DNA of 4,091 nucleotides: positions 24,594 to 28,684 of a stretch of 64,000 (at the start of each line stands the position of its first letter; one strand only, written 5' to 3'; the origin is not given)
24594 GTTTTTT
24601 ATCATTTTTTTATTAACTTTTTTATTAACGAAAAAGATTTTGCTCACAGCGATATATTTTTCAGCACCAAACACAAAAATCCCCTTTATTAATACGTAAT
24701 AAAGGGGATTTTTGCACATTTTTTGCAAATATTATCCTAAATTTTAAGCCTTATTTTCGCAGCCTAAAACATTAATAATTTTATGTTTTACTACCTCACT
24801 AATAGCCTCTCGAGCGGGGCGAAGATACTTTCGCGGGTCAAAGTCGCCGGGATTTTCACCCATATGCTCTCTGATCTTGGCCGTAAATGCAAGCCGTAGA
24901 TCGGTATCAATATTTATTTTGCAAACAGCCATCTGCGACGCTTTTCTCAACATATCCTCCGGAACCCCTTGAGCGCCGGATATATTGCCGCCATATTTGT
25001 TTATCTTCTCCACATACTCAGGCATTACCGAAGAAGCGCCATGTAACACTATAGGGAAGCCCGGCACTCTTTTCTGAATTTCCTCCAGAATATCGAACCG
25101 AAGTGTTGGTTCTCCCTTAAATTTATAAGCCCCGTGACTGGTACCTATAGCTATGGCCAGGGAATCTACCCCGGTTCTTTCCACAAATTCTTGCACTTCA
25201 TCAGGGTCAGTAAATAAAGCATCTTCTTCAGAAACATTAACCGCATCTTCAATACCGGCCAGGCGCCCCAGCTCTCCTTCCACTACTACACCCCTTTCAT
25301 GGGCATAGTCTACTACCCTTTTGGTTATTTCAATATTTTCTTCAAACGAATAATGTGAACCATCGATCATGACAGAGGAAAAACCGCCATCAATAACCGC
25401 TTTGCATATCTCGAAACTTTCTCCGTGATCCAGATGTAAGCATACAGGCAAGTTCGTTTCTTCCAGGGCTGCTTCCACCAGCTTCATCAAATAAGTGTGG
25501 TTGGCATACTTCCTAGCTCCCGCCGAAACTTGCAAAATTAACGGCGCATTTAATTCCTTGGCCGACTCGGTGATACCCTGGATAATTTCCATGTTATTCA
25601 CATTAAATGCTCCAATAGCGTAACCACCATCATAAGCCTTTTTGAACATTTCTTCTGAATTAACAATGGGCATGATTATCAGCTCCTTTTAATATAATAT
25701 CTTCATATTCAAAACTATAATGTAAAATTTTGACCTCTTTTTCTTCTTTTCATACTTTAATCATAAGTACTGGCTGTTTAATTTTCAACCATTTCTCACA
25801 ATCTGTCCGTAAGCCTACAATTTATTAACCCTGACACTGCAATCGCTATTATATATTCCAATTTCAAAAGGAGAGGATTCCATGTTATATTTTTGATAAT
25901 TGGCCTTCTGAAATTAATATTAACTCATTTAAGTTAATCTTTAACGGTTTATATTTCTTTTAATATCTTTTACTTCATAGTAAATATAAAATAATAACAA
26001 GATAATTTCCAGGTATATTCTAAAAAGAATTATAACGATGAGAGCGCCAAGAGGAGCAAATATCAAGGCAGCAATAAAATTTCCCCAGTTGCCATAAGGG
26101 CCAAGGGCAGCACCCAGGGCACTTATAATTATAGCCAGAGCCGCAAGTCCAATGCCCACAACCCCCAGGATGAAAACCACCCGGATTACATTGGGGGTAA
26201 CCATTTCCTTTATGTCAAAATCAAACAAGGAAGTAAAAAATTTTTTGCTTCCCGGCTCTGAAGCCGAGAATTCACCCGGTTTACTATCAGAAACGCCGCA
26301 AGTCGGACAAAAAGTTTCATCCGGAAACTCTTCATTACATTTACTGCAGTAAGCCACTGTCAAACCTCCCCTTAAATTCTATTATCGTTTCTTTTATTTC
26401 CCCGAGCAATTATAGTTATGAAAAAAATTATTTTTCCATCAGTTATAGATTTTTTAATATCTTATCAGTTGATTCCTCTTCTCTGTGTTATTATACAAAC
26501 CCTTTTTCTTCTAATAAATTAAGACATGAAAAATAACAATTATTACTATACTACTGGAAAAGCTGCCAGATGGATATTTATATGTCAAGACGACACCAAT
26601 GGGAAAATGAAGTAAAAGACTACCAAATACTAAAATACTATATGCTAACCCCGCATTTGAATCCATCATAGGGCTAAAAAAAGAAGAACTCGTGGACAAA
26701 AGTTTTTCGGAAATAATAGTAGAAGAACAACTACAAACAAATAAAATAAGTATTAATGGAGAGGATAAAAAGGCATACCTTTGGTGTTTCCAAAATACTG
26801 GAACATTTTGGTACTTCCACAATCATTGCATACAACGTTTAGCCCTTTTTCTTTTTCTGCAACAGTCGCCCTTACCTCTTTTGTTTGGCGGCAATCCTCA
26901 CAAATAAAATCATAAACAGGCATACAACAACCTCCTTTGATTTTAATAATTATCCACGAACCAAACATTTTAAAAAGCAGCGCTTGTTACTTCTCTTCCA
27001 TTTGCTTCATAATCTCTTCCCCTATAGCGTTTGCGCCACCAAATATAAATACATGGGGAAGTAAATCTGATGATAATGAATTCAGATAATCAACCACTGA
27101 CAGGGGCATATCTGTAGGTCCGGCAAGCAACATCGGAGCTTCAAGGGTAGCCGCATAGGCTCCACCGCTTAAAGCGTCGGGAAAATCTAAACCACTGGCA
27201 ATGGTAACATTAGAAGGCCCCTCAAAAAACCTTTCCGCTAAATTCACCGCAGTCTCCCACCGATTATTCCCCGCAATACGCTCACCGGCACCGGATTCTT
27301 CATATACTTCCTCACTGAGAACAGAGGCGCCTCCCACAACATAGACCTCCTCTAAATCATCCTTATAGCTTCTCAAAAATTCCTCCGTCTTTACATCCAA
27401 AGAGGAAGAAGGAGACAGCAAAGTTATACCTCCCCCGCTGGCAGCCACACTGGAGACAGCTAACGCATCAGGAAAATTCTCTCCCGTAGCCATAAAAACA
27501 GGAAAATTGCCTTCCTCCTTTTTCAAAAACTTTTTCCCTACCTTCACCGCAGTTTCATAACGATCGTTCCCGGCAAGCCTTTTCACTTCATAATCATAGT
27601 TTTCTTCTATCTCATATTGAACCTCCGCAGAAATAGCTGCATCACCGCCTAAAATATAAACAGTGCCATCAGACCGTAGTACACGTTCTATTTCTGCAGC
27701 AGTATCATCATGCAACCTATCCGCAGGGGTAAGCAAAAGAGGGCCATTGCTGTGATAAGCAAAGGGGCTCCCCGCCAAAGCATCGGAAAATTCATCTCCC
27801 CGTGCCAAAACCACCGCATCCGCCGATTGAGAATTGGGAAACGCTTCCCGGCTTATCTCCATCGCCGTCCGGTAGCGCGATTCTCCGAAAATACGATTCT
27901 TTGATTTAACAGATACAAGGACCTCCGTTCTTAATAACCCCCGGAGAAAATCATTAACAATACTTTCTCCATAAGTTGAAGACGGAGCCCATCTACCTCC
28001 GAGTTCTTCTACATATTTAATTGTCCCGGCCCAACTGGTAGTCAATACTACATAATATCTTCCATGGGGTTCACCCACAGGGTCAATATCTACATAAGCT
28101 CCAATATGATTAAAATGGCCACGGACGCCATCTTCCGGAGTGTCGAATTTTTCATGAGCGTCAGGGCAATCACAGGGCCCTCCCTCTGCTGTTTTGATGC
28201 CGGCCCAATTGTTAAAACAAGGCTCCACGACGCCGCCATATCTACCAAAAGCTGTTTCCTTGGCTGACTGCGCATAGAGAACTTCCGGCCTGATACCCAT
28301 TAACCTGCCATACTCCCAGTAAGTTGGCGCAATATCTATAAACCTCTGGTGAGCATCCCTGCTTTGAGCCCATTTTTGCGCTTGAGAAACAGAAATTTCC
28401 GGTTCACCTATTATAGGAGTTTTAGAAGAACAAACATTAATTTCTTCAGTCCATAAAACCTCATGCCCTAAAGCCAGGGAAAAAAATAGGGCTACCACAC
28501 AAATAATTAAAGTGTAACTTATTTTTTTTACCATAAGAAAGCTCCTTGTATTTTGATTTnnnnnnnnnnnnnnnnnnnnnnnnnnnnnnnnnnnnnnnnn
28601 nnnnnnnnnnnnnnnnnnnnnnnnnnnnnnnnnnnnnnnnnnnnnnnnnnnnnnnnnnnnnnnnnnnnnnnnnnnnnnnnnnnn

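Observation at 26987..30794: Paralogous pair of CWB2-anchored cell-wall hydrolases (glucosaminidase + amidase) sharing a 0.9-kb near-identical 3' repeat, next to tRNA-Leu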

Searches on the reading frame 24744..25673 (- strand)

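Call 73: search_protein_families(library=pfam, proteins=[window:24744-25673:-], max_evalue=0.001)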
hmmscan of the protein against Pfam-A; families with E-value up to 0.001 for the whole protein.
window:24744-25673:- (309 aa): 1 family
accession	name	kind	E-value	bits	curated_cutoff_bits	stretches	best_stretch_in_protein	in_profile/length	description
PF01116.26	F_bP_aldolase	-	2.7e-109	365.4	25.5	1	4-308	1-277/277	Fructose-bisphosphate aldolase class-II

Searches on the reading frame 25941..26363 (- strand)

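Call 73: search_protein_families(library=pfam, proteins=[window:25941-26363:-], max_evalue=0.001)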
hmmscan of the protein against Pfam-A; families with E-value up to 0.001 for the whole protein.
window:25941-26363:- (140 aa): 1 family
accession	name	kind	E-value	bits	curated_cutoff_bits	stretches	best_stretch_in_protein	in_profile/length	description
PF14110.11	DUF4282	-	5.7e-15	56.1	27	1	48-135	1-85/86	Domain of unknown function (DUF4282)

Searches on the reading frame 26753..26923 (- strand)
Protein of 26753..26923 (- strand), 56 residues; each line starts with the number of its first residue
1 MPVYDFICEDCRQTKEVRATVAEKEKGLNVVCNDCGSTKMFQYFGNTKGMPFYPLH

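Call 36: search_protein_families(library=ncbifam, proteins=[window:26753-26923:-], max_evalue=0.01)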
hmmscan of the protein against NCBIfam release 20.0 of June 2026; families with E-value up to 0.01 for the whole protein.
window:26753-26923:- (56 aa): 3 families
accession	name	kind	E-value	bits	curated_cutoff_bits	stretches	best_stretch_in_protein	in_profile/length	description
TIGR02605.1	CxxC_CxxC_SSSS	subfamily_domain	2.2e-09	37.3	31.3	1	1-46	1-43/52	FmdB family zinc ribbon protein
NF053663.1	RPWMISH_prot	domain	0.00032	21.4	120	1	1-38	1-35/115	RPWMISH domain-containing protein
NF045720.1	rubredox_RCKP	subfamily_domain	0.0049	16.4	45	0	6-18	4-16/34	RCKP-type rubredoxin-like domain-containing protein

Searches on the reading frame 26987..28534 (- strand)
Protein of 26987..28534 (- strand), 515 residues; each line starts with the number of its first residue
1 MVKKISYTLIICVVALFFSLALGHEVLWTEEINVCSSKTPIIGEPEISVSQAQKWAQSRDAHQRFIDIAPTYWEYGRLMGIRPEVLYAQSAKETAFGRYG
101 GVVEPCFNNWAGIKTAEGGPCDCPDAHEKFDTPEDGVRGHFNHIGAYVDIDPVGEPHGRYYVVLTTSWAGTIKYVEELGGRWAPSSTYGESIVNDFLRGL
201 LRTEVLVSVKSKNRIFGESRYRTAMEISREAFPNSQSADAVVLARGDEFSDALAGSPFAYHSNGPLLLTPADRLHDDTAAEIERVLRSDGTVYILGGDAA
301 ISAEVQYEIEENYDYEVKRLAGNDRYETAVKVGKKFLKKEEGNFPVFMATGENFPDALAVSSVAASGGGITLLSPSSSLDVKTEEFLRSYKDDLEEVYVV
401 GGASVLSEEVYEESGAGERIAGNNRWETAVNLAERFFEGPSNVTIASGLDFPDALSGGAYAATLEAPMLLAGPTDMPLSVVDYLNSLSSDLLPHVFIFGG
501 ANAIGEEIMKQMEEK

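Call 4: search_protein_families(library=pfam, proteins=[window:26987-28534:-], max_evalue=0.01)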
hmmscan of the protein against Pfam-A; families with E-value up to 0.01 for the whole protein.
window:26987-28534:- (515 aa): 2 families
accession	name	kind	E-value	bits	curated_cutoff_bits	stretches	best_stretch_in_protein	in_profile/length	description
PF04122.17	CW_binding_2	-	1.4e-57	192.6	24.9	3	214-306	1-73/73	Cell wall binding domain 2 (CWB2)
PF01832.25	Glucosaminidase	-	1.7e-08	35.6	30.2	1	70-192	2-114/123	Mannosyl-glycoprotein endo-beta-N-acetylglucosaminidase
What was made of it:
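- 26990..27895 (-): A anchor: three CWB2 repeats (302 aa). Pfam, 3 stretches, 192.6 bits (call 4)
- On CWB2-anchored cell-wall proteins (PF04122): Cut-off is 24.9 (call 4).
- On GH73 N-acetylglucosaminidase (PF01832): 35.6 bits against 30.2, aa 70-192 (call 4).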

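Call 10: find_related_loci(query=window:26987-28534:-, collection=genome_contigs, flank=10000)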
Query window:26987-28534:- (515 aa) in genome_contigs; peptide patterns used: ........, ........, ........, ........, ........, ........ (x = any residue, [..] = any of these).
94 stretches matched a pattern; 1 encode a relative of the query (tblastn E <= 1e-3); 1 distinct loci.
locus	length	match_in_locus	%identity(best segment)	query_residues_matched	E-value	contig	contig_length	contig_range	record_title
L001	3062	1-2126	88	1-515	0e+0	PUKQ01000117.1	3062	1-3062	MAG: Syntrophomonadaceae bacterium isolate B1Sed10_75 B1-Sed10-C55618, whole genome shotgun sequence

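Call 36: search_protein_families(library=ncbifam, proteins=[window:26987-28534:-], max_evalue=0.01)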
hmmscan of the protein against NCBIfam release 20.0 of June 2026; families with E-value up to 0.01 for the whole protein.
window:26987-28534:- (515 aa): 2 families
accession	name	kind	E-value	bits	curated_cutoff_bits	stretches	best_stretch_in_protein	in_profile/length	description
NF033435.1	S-layer_Clost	equivalog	7e-25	87.9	650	2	212-412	384-596/728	S-layer protein SlpA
NF050040.1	horm_taper_TftA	equivalog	1.9e-14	53.2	500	1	57-194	308-438/450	hormogonium tapered terminus morphoprotein TftA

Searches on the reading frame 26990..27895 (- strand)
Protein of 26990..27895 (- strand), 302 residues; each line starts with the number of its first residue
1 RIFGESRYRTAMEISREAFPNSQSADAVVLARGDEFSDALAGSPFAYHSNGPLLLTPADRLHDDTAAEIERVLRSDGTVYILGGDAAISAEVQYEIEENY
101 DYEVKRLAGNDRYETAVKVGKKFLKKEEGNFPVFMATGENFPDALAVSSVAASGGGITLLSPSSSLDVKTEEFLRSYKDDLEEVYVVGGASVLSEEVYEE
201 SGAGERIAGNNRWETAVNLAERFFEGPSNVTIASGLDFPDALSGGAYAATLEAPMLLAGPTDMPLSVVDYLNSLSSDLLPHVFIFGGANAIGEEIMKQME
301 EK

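Call 22: find_related_loci(query=A1, collection=metagenome_contigs, flank=6000)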
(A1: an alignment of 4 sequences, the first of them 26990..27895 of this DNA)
Query A1 (302 aa) in metagenome_contigs; peptide patterns used: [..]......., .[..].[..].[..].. (x = any residue, [..] = any of these).
578 stretches matched a pattern; 2 encode a relative of the query (tblastn E <= 1e-3); 2 distinct loci.
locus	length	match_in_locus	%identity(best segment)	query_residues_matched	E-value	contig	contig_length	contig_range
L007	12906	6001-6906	86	1-302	4e-167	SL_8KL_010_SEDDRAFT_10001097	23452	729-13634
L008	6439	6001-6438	83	1-302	4e-76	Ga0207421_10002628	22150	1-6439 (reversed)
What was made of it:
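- Tried and rejected: The genome-collection and metagenome scans for more close relatives gave only one sister lineage, in three assemblies (calls 10, 22).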
